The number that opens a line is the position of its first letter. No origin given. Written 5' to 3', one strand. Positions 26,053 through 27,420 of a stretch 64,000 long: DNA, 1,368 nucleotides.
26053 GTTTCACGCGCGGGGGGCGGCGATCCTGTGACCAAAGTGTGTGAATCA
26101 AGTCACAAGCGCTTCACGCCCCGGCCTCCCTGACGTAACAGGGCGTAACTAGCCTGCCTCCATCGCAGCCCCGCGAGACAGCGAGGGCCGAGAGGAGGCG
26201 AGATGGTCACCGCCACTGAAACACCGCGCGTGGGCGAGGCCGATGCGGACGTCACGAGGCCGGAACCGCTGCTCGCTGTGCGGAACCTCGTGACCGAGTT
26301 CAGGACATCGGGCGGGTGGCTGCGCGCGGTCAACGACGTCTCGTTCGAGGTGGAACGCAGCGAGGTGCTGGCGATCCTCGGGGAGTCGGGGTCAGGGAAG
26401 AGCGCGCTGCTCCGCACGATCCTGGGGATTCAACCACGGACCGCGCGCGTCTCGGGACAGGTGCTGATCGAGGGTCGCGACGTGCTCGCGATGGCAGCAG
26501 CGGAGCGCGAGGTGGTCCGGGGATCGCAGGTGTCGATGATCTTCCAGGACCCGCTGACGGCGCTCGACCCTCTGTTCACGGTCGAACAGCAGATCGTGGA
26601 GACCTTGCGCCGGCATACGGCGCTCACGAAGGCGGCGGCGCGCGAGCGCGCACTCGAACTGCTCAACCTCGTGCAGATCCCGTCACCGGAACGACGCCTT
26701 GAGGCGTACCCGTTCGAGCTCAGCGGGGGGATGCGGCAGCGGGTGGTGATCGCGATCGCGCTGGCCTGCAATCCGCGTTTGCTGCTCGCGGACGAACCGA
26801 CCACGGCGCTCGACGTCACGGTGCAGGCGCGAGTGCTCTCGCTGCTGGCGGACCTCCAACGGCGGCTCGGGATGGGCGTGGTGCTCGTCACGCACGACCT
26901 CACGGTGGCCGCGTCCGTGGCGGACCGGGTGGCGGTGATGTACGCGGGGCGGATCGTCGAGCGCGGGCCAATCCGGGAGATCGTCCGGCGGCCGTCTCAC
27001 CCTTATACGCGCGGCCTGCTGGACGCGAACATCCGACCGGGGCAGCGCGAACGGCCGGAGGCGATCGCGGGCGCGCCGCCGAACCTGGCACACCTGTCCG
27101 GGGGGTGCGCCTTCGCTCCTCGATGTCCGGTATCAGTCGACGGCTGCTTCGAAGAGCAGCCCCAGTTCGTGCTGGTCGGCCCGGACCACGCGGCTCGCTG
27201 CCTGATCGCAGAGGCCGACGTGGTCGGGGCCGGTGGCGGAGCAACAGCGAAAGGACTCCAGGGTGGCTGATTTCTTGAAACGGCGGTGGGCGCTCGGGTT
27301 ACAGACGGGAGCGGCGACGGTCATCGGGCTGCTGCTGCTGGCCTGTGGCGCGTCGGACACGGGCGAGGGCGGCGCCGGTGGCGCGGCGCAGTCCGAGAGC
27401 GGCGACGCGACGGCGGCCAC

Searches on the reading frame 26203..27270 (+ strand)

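Call 18: search_protein_families(library=pfam, proteins=[window:26203-27270:+], max_evalue=0.001)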
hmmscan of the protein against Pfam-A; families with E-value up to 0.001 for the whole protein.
window:26203-27270:+ (355 aa): 5 families
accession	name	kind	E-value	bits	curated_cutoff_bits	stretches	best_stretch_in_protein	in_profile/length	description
PF00005.33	ABC_tran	-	1.7e-31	110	25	1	43-201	1-137/137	ABC transporter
PF08352.17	oligo_HPY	-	2.6e-18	66.6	27.1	1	252-315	1-65/65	Oligopeptide/dipeptide transporter, C-terminal region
PF13304.12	AAA_21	-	9.9e-08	32.8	27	1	163-234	228-301/304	AAA domain, putative AbiEii toxin, Type IV TA system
PF02463.25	SMC_N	-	5.8e-06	26.3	40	1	54-238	25-206/220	RecF/RecN/SMC N terminal domain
PF20703.3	nSTAND1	-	0.00062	19.9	27.1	1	42-86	22-60/379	Novel STAND NTPase 1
